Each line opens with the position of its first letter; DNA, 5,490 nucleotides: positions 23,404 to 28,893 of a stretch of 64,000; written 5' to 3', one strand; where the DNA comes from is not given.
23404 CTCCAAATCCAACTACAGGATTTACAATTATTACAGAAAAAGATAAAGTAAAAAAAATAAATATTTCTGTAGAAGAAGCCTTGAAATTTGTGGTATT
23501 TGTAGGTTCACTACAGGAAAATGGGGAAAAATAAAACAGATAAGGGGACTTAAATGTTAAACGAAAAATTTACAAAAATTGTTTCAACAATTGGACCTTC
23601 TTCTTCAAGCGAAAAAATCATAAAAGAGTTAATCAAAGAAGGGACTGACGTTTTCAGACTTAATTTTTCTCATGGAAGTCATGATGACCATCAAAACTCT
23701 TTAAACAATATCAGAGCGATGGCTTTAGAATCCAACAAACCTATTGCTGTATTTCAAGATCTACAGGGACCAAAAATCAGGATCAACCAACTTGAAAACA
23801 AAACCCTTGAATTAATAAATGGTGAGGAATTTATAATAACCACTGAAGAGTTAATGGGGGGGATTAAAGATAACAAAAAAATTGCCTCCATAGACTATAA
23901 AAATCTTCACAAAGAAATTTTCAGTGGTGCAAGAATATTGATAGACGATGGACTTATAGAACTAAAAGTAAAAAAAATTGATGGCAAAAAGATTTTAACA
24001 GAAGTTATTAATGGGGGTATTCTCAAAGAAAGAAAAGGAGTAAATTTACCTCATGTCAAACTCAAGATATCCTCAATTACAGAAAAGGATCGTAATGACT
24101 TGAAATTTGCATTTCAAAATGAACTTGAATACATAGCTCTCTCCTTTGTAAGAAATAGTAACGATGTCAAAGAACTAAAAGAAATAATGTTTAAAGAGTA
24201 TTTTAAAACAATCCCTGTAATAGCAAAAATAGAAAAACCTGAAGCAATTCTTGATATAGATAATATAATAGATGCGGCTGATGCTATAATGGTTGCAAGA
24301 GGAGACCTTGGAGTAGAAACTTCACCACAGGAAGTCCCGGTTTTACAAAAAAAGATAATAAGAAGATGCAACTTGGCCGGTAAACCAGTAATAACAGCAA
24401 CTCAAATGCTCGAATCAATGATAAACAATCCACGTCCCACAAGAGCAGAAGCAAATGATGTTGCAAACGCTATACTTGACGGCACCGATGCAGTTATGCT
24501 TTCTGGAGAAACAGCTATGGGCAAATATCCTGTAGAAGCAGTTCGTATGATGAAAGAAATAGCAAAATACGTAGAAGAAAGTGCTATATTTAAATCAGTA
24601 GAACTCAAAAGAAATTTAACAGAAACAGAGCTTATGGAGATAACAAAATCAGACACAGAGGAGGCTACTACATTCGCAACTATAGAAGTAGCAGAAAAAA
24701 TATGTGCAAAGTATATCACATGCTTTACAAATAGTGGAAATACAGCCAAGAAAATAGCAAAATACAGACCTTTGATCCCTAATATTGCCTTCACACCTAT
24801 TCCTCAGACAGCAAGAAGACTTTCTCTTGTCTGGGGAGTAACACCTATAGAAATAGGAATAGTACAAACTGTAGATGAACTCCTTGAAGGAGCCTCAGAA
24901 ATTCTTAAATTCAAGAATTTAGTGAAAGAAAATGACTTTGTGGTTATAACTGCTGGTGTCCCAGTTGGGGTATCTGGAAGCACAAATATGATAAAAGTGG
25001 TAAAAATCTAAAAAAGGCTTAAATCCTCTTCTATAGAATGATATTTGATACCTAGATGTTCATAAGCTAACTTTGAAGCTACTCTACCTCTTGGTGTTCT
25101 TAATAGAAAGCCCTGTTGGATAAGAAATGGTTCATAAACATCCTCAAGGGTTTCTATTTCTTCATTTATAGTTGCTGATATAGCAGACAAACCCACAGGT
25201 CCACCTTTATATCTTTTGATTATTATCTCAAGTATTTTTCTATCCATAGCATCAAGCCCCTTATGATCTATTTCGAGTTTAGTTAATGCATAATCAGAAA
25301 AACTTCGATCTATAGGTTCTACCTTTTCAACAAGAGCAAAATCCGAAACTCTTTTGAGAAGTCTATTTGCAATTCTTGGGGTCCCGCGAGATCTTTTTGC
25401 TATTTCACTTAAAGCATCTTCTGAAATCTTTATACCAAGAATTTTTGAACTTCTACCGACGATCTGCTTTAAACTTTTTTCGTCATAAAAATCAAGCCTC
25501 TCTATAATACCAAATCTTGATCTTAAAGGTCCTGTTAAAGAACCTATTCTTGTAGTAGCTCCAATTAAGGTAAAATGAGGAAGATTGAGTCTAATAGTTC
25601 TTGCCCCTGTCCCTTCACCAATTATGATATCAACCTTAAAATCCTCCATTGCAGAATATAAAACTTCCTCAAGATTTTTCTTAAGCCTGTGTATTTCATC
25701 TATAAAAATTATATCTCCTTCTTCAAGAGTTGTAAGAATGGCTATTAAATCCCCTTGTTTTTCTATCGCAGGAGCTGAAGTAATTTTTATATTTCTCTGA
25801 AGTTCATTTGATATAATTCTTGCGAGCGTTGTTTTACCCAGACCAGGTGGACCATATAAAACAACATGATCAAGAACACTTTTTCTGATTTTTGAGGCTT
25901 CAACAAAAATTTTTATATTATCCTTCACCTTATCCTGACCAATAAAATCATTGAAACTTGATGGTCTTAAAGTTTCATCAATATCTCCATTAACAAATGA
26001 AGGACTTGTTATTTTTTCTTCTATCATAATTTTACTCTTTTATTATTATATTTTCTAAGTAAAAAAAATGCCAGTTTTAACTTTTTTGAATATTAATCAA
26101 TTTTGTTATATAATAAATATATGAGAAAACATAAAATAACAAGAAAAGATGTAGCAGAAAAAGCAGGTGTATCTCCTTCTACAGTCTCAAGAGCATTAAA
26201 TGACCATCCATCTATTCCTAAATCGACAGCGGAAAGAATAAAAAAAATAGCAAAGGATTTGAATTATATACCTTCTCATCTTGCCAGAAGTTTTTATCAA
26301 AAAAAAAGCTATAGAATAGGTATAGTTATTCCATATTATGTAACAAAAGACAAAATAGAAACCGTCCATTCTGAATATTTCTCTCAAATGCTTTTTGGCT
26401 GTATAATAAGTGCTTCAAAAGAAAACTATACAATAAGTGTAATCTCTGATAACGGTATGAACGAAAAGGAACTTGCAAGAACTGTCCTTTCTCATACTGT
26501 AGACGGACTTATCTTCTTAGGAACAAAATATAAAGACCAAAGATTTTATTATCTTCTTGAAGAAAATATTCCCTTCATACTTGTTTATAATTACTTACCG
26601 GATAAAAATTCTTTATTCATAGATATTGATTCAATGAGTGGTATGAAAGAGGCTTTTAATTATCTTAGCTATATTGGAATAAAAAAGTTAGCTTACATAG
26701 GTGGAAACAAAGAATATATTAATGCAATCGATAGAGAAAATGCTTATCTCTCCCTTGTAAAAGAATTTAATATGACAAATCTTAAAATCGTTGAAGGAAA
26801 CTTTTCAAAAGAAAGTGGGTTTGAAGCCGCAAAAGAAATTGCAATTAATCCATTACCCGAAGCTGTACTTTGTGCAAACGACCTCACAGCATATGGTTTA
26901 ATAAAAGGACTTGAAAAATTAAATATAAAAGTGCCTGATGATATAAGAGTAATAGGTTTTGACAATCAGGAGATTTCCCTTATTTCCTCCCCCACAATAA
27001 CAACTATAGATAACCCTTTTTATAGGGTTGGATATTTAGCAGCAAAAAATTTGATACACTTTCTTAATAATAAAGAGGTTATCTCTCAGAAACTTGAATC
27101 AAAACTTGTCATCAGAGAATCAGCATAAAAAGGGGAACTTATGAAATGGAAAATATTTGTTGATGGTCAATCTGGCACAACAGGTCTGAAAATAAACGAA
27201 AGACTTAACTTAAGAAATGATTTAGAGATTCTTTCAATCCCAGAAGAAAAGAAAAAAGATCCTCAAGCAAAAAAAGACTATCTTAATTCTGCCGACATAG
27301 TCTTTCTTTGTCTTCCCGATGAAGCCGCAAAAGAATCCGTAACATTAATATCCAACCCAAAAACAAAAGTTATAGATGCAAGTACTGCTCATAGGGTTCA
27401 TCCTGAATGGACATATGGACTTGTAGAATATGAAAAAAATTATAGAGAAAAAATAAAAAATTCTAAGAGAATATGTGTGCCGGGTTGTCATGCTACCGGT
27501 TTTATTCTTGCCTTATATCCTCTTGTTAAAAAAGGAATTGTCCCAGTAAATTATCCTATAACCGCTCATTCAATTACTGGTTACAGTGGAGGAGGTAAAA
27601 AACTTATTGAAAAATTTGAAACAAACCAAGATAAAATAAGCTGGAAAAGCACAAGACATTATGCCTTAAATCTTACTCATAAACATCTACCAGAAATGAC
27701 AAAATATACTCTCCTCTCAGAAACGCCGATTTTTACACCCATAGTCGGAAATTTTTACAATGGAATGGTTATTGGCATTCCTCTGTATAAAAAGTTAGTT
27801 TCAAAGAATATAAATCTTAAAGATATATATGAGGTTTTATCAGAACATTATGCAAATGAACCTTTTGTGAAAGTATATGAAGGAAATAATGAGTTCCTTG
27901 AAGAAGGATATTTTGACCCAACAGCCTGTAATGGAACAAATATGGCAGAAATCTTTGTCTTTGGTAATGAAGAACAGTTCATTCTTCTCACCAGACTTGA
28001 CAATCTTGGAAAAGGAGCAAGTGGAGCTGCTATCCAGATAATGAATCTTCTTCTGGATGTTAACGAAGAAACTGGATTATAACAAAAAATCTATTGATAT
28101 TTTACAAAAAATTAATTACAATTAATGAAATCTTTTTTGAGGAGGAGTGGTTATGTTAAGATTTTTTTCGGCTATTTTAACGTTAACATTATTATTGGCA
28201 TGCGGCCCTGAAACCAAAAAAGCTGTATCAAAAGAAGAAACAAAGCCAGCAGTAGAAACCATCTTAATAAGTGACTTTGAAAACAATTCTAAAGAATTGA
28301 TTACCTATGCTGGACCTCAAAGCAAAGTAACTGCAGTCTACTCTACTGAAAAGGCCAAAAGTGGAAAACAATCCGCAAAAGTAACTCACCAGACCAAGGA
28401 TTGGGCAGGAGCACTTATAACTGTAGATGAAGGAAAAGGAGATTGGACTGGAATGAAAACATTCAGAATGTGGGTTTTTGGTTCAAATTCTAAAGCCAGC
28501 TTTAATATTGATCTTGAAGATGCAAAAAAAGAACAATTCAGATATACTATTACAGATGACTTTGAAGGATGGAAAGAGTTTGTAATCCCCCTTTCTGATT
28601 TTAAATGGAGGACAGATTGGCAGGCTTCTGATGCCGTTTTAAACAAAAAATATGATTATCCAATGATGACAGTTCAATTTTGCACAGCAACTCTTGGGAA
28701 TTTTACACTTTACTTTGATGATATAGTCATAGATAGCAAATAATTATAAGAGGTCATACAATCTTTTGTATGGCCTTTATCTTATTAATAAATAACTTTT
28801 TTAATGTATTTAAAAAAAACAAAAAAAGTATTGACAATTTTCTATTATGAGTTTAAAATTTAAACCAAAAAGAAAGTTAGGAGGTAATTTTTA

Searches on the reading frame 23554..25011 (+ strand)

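Call 34: search_protein_families(library=pfam, proteins=[window:23554-25011:+], max_evalue=0.001)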
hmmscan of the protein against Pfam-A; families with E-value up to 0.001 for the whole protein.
window:23554-25011:+ (485 aa): 3 families
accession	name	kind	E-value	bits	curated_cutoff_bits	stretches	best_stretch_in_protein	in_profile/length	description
PF00224.27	PK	-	1.7e-123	412.3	30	1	6-330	3-328/328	Pyruvate kinase, barrel domain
PF02887.21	PK_C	-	1.1e-35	122.7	28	1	370-483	1-114/114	Pyruvate kinase, alpha/beta domain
PF03328.21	HpcH_HpaI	-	0.00064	19.5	25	0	181-311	76-216/221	HpcH/HpaI aldolase/citrate lyase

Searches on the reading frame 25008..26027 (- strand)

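Call 34: search_protein_families(library=pfam, proteins=[window:25008-26027:-], max_evalue=0.001)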
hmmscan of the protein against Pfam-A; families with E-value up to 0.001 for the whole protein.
window:25008-26027:- (339 aa): 19 families
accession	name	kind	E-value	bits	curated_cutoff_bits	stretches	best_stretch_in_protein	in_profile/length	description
PF05496.18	RuvB_N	-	2.9e-76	255.1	27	1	20-178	1-159/159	Holliday junction DNA helicase RuvB P-loop domain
PF17864.7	AAA_lid_4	-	2.4e-28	98.1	27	1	181-254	1-74/74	RuvB AAA lid domain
PF05491.19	RuvB_C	-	1.8e-24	85.9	24.7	1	256-325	2-71/72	RuvB C-terminal winged helix domain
PF00004.35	AAA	-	1.6e-21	77.5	21.2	1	55-177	1-128/131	ATPase family associated with various cellular activities (AAA)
PF07728.20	AAA_5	-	5.7e-10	39.8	22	1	54-172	1-139/139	AAA domain (dynein-related subfamily)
PF13173.12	AAA_14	-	3.7e-06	27.4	27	1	55-136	5-95/129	AAA domain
PF13401.12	AAA_22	-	1.4e-05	25.9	27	0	54-79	7-32/130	AAA domain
PF01078.27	Mg_chelatase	-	2.5e-05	24.2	20.3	0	48-74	18-44/207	Magnesium chelatase, subunit ChlI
PF06068.19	TIP49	-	3.1e-05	23.7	23.8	1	17-84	14-82/347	TIP49 P-loop domain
PF13191.12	AAA_16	-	3.6e-05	24.7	32.6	0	47-79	19-51/167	AAA ATPase domain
PF14532.12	Sigma54_activ_2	-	6.4e-05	23.7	25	1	54-128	23-94/138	Sigma-54 interaction domain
PF20720.3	nSTAND3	-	9.3e-05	22.6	27.2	1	53-111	18-73/155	Novel STAND NTPase 3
PF00910.28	RNA_helicase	-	9.4e-05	23.3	21.5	1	55-125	1-66/105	RNA helicase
PF00931.28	NB-ARC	-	9.4e-05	22.2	23.5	0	51-77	17-43/248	NB-ARC domain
PF00493.29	MCM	-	0.00019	21.1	23.3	0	28-134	26-152/224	MCM P-loop domain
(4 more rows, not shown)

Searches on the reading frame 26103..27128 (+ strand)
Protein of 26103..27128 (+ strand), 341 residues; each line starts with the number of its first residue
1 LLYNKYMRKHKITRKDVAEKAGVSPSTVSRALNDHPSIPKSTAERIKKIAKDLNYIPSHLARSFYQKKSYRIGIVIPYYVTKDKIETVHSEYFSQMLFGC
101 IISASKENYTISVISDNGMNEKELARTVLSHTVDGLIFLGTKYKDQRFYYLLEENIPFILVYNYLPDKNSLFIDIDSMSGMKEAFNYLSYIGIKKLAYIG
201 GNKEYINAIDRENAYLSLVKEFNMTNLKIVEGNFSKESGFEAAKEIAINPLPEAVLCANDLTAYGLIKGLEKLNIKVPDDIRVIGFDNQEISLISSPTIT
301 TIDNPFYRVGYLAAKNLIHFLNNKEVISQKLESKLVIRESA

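Call 34: search_protein_families(library=pfam, proteins=[window:26103-27128:+], max_evalue=0.001)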
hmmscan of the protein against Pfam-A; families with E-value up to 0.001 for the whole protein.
window:26103-27128:+ (341 aa): 7 families
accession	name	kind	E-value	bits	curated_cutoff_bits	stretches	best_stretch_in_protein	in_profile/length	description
PF13377.12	Peripla_BP_3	-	1e-24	87.9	26.5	1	191-340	7-166/167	Periplasmic binding protein-like domain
PF00356.27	LacI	-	6.2e-17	61.6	27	1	15-58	3-46/46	Bacterial regulatory proteins, lacI family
PF00532.27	Peripla_BP_1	-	4.6e-15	56.3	22.2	1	92-325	15-265/281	Periplasmic binding proteins and sugar binding domain of LacI family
PF01381.28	HTH_3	-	6.1e-08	33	23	1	6-54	4-49/55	Helix-turn-helix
PF13407.12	Peripla_BP_4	-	1.2e-07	32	35.1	1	194-324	122-257/258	Periplasmic binding protein domain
PF13443.12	HTH_26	-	1.8e-06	28.5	22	1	5-53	4-50/63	Cro/C1-type HTH DNA-binding domain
PF13542.12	HTH_Tnp_ISL3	-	0.00068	19.5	27.4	0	10-35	26-50/51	Helix-turn-helix domain of transposase family ISL3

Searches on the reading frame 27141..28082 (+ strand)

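Call 34: search_protein_families(library=pfam, proteins=[window:27141-28082:+], max_evalue=0.001)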
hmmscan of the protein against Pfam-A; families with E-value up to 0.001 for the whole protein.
window:27141-28082:+ (313 aa): 2 families
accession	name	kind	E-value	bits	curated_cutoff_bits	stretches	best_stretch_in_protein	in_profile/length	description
PF22698.1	Semialdhyde_dhC_1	-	8.8e-30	104.2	27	1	116-288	1-165/165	Semialdehyde dehydrogenase, dimerisation domain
PF01118.30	Semialdhyde_dh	-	1.1e-10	42.4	26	1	37-105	54-118/121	Semialdehyde dehydrogenase, NAD binding domain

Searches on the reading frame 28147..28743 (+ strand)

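Call 58: search_protein_families(library=pfam, proteins=[window:28147-28743:+], max_evalue=0.00001)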
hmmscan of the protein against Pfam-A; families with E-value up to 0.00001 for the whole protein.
window:28147-28743:+ (198 aa): 1 family
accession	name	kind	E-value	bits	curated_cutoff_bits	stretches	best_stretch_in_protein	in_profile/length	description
PF03425.19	CBM_11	-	6.7e-18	65.8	27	1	34-191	9-175/182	Carbohydrate binding domain (family 11)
